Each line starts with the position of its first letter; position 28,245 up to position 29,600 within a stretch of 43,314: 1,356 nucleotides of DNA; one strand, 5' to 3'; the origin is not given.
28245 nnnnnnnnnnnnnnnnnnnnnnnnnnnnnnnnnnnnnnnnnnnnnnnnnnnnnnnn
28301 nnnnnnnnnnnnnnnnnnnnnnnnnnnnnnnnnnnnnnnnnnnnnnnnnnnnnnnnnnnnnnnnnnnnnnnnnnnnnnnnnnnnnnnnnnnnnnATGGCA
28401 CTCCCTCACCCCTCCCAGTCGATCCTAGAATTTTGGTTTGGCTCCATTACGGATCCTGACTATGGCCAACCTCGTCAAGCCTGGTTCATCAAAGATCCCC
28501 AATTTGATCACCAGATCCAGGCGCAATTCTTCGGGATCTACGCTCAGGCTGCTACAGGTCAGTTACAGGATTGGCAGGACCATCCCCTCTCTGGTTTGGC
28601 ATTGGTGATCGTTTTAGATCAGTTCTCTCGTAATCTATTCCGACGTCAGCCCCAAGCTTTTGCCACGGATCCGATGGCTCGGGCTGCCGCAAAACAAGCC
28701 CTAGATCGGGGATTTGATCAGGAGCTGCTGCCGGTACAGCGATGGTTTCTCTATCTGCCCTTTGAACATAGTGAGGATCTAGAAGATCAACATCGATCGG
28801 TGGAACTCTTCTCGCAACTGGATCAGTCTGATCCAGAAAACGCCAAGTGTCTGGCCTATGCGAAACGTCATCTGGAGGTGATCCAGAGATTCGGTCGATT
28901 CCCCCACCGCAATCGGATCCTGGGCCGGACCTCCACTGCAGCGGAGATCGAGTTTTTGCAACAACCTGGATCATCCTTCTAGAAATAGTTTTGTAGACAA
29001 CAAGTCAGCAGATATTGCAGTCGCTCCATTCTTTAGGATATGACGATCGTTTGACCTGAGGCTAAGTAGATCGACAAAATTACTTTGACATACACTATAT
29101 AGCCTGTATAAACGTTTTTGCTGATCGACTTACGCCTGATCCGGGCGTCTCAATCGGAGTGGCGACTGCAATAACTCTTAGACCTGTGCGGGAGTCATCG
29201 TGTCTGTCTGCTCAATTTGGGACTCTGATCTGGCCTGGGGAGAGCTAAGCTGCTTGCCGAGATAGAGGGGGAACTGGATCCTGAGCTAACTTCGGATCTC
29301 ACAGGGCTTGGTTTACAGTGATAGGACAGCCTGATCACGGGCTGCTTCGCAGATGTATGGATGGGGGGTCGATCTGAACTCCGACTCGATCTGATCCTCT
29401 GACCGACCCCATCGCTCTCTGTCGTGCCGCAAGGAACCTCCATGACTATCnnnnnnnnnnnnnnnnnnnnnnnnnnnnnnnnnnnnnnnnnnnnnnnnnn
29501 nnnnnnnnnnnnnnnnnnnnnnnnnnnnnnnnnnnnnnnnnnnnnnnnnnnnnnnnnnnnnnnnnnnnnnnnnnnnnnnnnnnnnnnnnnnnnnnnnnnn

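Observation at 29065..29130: Dispersed 66-bp element with inverted ends and a near-consensus sigma70 promoter (three copies in the window)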

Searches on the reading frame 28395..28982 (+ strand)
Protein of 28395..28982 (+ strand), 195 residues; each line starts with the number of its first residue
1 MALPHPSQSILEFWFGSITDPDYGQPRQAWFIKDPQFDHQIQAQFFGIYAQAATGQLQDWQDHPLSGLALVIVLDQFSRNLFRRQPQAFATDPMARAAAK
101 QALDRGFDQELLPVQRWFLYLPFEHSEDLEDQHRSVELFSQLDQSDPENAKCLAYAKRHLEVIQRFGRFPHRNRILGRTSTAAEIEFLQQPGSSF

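Call 10: search_protein_families(library=pfam, proteins=[window:28395-28982:+])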
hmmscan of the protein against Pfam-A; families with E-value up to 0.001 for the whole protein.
window:28395-28982:+ (195 aa): 1 family
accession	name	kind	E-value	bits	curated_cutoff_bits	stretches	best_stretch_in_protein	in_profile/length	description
PF06041.17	DUF924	-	1e-68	231.4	27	1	10-192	1-180/180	Bacterial protein of unknown function (DUF924)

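Call 12: find_encoding_contigs(protein=window:28395-28982:+, flank=10000, max_places=10)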
Protein window:28395-28982:+ (195 aa): no gene with exactly this product is on record in the collection.

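Call 57: list_cluster_members(proteins=[window:28395-28982:+, window:26727-28385:+, window:25307-26608:+, window:32706-33392:-, window:41178-41663:-, window:42899-43282:-, window:18-326:+, window:14995-15999:+, window:16856-17380:+, window:7000-8064:+])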
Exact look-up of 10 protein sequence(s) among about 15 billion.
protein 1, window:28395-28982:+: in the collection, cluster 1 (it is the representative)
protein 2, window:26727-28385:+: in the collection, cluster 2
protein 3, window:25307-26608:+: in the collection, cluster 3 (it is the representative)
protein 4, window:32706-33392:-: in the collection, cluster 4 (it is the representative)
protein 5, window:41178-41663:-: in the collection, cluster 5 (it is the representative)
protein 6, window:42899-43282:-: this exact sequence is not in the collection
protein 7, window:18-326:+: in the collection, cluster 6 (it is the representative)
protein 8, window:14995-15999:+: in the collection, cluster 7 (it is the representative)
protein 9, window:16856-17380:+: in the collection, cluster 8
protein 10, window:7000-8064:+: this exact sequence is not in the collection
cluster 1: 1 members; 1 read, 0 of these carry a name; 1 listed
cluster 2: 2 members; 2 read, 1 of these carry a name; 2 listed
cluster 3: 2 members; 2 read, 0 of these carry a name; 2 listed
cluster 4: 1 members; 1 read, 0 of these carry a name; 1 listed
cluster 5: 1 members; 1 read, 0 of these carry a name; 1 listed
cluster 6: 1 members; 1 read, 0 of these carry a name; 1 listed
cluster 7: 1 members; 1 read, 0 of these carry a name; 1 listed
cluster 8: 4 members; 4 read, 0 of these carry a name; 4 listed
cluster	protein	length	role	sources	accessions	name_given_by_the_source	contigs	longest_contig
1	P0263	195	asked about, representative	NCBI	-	-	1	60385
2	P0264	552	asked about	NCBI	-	-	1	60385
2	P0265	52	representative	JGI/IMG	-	xylitol oxidase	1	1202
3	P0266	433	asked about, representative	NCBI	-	-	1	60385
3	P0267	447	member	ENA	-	-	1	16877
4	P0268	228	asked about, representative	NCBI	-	-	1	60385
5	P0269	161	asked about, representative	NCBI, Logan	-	-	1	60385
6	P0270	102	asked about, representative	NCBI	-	-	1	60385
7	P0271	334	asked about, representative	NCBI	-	-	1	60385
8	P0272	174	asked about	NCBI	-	-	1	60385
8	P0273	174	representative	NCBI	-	-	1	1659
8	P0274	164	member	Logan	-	-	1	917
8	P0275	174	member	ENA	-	-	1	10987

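Call 58: find_encoding_contigs(protein=P0267, flank=10000, max_places=5)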
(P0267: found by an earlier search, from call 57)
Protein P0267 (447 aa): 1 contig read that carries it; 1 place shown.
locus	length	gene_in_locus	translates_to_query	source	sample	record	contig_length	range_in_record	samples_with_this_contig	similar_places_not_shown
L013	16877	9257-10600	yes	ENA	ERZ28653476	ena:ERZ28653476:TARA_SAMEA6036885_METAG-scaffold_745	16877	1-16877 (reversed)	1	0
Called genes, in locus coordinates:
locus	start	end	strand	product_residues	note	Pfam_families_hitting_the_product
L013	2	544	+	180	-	?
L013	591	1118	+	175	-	PF19266:CIS_tube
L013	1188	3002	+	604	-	PF05954:Phage_GPD (weak), PF24032:YQBQ (faint), PF04717:Phage_base_V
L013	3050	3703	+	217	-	PF05488:PAAR_motif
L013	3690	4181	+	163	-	-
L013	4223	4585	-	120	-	PF03912:Psb28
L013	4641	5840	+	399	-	PF00988:CPSase_sm_chain, PF00117:GATase, PF07722:Peptidase_C26 (faint)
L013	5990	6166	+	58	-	-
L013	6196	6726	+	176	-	PF01872:RibD_C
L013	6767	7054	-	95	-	-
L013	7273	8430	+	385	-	PF00155:Aminotran_1_2 (faint), PF00266:Aminotran_5, PF01212:Beta_elim_lyase (weak)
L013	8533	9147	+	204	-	PF11833:CPP1-like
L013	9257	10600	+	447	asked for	PF00155:Aminotran_1_2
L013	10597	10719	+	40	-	-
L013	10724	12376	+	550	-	PF00682:HMGL-like, PF22617:HCS_D2, PF08502:LeuA_dimer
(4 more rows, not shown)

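Call 59: find_encoding_contigs(protein=P0275, flank=10000, max_places=5)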
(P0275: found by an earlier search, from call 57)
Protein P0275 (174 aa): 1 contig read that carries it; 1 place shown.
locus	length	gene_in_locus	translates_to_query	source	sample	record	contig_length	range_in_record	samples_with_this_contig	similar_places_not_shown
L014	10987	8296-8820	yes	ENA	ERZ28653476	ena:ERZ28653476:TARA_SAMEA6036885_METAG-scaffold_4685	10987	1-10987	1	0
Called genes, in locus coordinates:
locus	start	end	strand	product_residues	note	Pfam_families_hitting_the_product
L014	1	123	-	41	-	?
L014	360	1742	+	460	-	PF21799:MurD-like_N, PF08245:Mur_ligase_M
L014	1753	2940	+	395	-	PF01098:FTSW_RODA_SPOVE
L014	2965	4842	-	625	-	PF00989:PAS, PF13188:PAS_8 (weak), PF13426:PAS_9, PF01590:GAF, PF13185:GAF_2, PF13492:GAF_3 (weak), PF02518:HATPase_c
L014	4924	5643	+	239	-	PF13640:2OG-FeII_Oxy_3 (faint), PF13759:2OG-FeII_Oxy_5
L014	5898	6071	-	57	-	-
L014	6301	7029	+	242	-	PF00005:ABC_tran, PF13304:AAA_21 (faint)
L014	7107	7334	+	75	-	-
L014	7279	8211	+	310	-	PF03739:LptF_LptG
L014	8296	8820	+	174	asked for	-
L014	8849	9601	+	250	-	PF01522:Polysacc_deac_1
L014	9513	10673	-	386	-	-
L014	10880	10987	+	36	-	?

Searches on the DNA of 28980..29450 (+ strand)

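Call 53: search_rna_families(source=window, start=28980, end=29450, threshold=evalue, max_evalue=5)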
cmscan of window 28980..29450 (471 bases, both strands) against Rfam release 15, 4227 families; matches with E-value up to 5: 0.
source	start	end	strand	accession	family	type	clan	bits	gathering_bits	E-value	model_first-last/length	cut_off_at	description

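Call 74: search_dna_similar(query=window:29055-29140:+, collection=phages, mode=distant, max_evalue=1)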
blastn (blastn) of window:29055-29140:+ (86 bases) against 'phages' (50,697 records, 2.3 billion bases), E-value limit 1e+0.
No match.
